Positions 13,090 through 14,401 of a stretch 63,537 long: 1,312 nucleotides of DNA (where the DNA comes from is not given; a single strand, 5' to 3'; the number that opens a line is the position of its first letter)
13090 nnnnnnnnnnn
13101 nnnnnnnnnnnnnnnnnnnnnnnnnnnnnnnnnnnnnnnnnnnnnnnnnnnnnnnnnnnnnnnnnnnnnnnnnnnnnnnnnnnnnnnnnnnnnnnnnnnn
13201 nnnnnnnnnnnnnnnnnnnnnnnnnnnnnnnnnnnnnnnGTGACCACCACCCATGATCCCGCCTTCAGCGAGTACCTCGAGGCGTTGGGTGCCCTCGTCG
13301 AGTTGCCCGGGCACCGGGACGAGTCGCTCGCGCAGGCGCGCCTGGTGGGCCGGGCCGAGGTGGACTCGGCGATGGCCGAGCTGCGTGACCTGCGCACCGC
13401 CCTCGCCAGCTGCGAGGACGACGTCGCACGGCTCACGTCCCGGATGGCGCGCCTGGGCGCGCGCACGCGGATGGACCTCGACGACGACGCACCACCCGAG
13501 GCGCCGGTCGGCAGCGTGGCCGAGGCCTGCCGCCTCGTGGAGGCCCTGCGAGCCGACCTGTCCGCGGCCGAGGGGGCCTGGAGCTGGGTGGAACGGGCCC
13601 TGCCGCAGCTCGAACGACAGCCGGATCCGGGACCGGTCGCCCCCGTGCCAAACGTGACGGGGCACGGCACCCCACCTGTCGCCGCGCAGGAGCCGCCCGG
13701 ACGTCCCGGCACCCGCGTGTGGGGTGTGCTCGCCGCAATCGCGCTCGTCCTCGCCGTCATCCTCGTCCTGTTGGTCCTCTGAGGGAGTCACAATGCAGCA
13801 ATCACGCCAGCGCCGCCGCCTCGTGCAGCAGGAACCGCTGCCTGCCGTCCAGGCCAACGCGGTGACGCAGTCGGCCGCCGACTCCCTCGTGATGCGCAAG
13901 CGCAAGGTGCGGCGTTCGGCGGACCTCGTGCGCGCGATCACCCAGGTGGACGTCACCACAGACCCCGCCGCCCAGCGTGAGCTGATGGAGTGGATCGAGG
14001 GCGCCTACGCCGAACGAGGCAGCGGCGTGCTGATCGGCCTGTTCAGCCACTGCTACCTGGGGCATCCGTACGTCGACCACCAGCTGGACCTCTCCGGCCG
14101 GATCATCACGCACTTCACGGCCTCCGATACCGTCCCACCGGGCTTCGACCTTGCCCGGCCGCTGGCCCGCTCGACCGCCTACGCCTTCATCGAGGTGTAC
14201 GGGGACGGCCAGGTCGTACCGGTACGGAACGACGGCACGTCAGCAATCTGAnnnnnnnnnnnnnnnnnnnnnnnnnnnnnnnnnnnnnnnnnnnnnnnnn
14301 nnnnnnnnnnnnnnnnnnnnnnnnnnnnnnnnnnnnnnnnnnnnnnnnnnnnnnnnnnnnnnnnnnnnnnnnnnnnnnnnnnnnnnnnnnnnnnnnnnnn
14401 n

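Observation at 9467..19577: Nine-gene FtsK-like plus AAA+ membrane-associated operon bracketed by zinc-ribbon ectodomain proteins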

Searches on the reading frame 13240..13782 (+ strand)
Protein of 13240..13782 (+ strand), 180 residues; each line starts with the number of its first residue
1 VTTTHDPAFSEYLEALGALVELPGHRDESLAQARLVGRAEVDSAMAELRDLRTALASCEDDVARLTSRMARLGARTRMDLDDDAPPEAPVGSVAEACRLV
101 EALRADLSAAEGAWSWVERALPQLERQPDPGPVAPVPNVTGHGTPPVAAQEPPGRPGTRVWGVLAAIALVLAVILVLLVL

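Call 6: search_protein_families(library=pfam, proteins=[window:13240-13782:+], max_evalue=0.1)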
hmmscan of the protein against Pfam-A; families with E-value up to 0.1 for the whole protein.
window:13240-13782:+ (180 aa): 1 family
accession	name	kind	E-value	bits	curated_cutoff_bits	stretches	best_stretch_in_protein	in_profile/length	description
PF03148.19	Tektin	-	0.012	14.8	34.3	1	39-126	272-359/383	Tektin family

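Call 7: search_protein_families(library=padloc, proteins=[window:13240-13782:+], max_evalue=0.1)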
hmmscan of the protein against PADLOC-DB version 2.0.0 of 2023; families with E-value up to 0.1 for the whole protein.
window:13240-13782:+ (180 aa): 0 families

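Call 8: search_protein_families(library=ncbifam, proteins=[window:13240-13782:+], max_evalue=0.1)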
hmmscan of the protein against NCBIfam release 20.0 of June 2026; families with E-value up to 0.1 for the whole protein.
window:13240-13782:+ (180 aa): 0 families

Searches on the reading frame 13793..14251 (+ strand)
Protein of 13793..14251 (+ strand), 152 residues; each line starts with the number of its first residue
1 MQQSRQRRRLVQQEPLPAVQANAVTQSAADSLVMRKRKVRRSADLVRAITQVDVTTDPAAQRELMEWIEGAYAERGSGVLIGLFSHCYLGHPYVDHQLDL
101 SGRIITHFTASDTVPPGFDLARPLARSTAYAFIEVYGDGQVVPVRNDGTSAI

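Call 6: search_protein_families(library=pfam, proteins=[window:13793-14251:+], max_evalue=0.1)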
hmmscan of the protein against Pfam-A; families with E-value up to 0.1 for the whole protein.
window:13793-14251:+ (152 aa): 1 family
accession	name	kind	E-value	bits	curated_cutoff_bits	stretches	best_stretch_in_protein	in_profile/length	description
PF13480.13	Acetyltransf_6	-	0.017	15.7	22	0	36-80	4-46/143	Acetyltransferase (GNAT) domain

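Call 7: search_protein_families(library=padloc, proteins=[window:13793-14251:+], max_evalue=0.1)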
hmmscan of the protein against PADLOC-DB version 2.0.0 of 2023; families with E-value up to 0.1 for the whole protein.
window:13793-14251:+ (152 aa): 0 families

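Call 8: search_protein_families(library=ncbifam, proteins=[window:13793-14251:+], max_evalue=0.1)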
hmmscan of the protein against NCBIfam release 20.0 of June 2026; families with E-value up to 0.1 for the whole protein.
window:13793-14251:+ (152 aa): 1 family
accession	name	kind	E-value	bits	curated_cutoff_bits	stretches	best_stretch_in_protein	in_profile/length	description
NF047509.1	Rv3131_FMN_oxido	subfamily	0.013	15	199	1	7-79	113-191/319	Acg family FMN-binding oxidoreductase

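Call 37: search_solved_structures(query=A2, max_evalue=10)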
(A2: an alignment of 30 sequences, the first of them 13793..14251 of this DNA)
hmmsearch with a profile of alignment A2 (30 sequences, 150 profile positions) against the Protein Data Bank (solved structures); distinct sequences matched with E-value up to 10: 1.
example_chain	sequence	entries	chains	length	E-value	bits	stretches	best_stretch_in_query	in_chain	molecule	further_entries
4v61_AT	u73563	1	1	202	3.1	11.1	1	14-72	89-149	Ribosomal Protein S20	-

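Call 64: find_homologous_proteins(query=window:13793-14251:+)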
Query window:13793-14251:+ (152 aa): 41 proteins with E <= 0.001 among 115 candidates.
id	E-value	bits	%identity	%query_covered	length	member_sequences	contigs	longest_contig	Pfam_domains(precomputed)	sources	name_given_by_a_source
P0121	2.9e-89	314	95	100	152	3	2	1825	-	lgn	-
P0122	9.5e-76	270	82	100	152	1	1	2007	-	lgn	-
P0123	4.7e-69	249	73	100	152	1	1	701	-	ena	-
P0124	1.3e-68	247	72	100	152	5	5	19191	-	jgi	-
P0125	6.5e-53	196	61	99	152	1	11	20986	-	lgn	-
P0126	1.6e-50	189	61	99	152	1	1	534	-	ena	-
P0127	8.9e-49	183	59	99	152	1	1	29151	-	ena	-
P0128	9.1e-46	173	56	98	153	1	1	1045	-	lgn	-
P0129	9.9e-45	170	55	99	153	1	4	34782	-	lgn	-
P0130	1.9e-44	169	56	96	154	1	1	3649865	-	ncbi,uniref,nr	ncbi:hypothetical protein [Raineyella fluvialis]|uniref:Uncharacterized protein n=1 Tax=Raineyella f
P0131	2.5e-44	169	58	89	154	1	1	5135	-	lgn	-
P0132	8.0e-44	167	53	99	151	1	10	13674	-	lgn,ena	-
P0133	6.6e-43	164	52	99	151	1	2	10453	-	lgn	-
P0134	9.4e-43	163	52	99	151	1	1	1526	-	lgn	-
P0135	2.6e-42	162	52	100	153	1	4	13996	-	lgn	-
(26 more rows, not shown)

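Call 71: predict_structure(alignment_id=A7)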
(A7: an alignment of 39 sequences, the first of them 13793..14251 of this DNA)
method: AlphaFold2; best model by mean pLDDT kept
length: 152 residues; sequences in the alignment: 39
mean_pLDDT: 84.6   pTM: 0.74
mean pLDDT of the five models: 84.6, 84.5, 84.4, 83.5, 83.3
residues with pLDDT >= 90: 93; 70-90: 33; 50-70: 17; < 50: 9
segments of 3 or more residues with pLDDT < 50: 1-3
pLDDT, mean of each block of 10 residues (from residue 1): 50 52 62 93 93 81 88 92 93 92 89 95 95 95 97 91
secondary structure, 60 per line:
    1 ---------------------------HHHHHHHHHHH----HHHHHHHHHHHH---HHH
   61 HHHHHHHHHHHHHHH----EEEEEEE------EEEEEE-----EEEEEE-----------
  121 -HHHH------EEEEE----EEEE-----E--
elements in order: H28-38 H43-54 H58-75 E80-86 E93-98 E104-109 H122-125 E132-136 E141-144

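Call 75: fold_search(model_id=the predicted structure, library=pdb)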
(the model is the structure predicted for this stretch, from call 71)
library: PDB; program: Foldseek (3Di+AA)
matches with E <= 10: 191; with E <= 0.001: 0
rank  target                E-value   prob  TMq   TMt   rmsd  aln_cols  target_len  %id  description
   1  4izs                  1.0e+00  0.11  0.17  0.11   9.8        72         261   12  The C145A mutant of the amidase from Nesterenkonia sp. AN1 in complex with butyramide (released 2014-02-12)
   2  4hg5_D                1.0e+00  0.10  0.17  0.10  10.0        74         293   20  Structural insights into yeast Nit2: wild-type yeast Nit2 in complex with oxaloacetate (released 2013-07-31)
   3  7rck_A                1.0e+00  0.08  0.16  0.10   7.4        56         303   20  Crystal Structure of PMS2 with Substrate (released 2022-03-02)
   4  3u1w_A                1.0e+00  0.08  0.15  0.10  12.9        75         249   11  Crystal structure of a Calcium binding protein (BDI_1975) from Parabacteroides distasonis ATCC 8503 at 2.00 A resoluti (released 2012-01-25)
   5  5ny7                  1.1e+00  0.10  0.17  0.11   9.7        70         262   13  A C145A mutant of Nesterenkonia AN1 amidase bound to nicotinamide (released 2018-05-30)
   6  4dsd_A                1.1e+00  0.06  0.14  0.16  10.5        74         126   15  Crystal structure of a putative periplasmic protein (BACOVA_05534) from Bacteroides ovatus ATCC 8483 at 1.75 A resolut (released 2012-03-21)
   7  5nz5                  1.2e+00  0.10  0.17  0.11   9.7        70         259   13  A C145S mutant of Nesterenkonia AN1 amidase from the nitrilase superfamily (released 2018-06-13)
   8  7rck_B                1.2e+00  0.09  0.17  0.10   6.5        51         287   18  Crystal Structure of PMS2 with Substrate (released 2022-03-02)
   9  3u1w_C                1.3e+00  0.07  0.16  0.10  12.5        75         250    9  Crystal structure of a Calcium binding protein (BDI_1975) from Parabacteroides distasonis ATCC 8503 at 2.00 A resoluti (released 2012-01-25)
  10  7lvv_D                1.4e+00  0.02  0.13  0.13  13.9       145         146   15  cryoEM structure DrdV-DNA complex (released 2021-03-17)
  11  4h5u_D                1.5e+00  0.10  0.17  0.10   7.8        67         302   18  Structural insights into yeast Nit2: wild-type yeast Nit2 (released 2013-07-31)
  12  5jqn                  1.5e+00  0.09  0.17  0.11   9.7        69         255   13  NitN Amidase from Neterenkonia sp. AN1 after thrombin His-tag removal. (released 2016-05-18)
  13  4izt                  1.5e+00  0.08  0.17  0.11   9.8        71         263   13  The E41Q mutant of the amidase from Nesterenkonia sp. AN1 showing covalent addition of the acetamide moiety of fluoroace (released 2014-02-12)
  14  7ut1_b                1.5e+00  0.03  0.15  0.11  16.3       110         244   14  Higher-order assembly of multiple MMTV strand transfer complex intasomes (released 2022-08-24)
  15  7elf_C                1.5e+00  0.02  0.15  0.10  11.9        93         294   17  Nitrilase-Like Protein Nit2 from Kluyve-romyces lactis (released 2022-04-13)
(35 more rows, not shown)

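Call 109: fold_search(model_id=the predicted structure, library=viral)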
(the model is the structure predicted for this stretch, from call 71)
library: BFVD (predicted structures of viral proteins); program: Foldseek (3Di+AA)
matches with E <= 10: 196; with E <= 0.001: 0
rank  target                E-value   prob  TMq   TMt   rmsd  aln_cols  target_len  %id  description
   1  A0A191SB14            5.2e-01  0.06  0.14  0.20  13.2       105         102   14  (no name in the UniProt tables at hand)
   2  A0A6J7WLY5            6.2e-01  0.20  0.22  0.20   8.6        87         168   14  Uncharacterized protein [uncultured Caudovirales phage]
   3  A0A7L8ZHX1            7.0e-01  0.09  0.19  0.04  17.6       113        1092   16  Tail spike protein [Klebsiella phage vB_KpnM_Seu621]
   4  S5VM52                7.4e-01  0.11  0.20  0.24  10.2       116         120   16  Uncharacterized protein [Pseudomonas phage PaBG]
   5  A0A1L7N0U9            1.0e+00  0.08  0.16  0.13  15.8       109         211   12  Uncharacterized protein [Ralstonia phage RP12]
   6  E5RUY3                1.1e+00  0.09  0.25  0.27  11.2       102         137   11  Uncharacterized protein ORF3 [Ralstonia phage RSB2]
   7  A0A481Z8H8            1.2e+00  0.02  0.16  0.15  13.7       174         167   11  Uncharacterized protein [Pithovirus LCPAC304]
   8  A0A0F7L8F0            1.3e+00  0.08  0.22  0.25  12.0       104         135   12  Uncharacterized protein [uncultured marine virus]
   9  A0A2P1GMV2            1.3e+00  0.07  0.19  0.18  24.1       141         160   13  Uncharacterized protein [Guangdong greater green snake arterivirus]
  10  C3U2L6                1.4e+00  0.07  0.18  0.15   9.7        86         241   14  Uncharacterized protein [Lactococcus phage P087]
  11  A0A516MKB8            1.4e+00  0.04  0.15  0.14  12.8        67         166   15  (no name in the UniProt tables at hand)
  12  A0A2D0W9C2            1.5e+00  0.08  0.20  0.28  11.0        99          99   18  Uncharacterized protein [Bordetella phage CN2]
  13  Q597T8                1.6e+00  0.05  0.12  0.12  10.0        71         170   15  Uncharacterized protein [Lactobacillus phage phiJL-1]
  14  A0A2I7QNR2            1.7e+00  0.05  0.18  0.19  12.7       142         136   12  (no name in the UniProt tables at hand)
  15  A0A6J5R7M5            1.9e+00  0.03  0.17  0.05  18.2       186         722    8  HAD_like domain containing protein [uncultured Caudovirales phage]
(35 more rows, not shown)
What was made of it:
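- Tried and rejected: Foldseek of the g4 model against PDB and BFVD gave nothing below E=0.5 (calls 75, 109).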
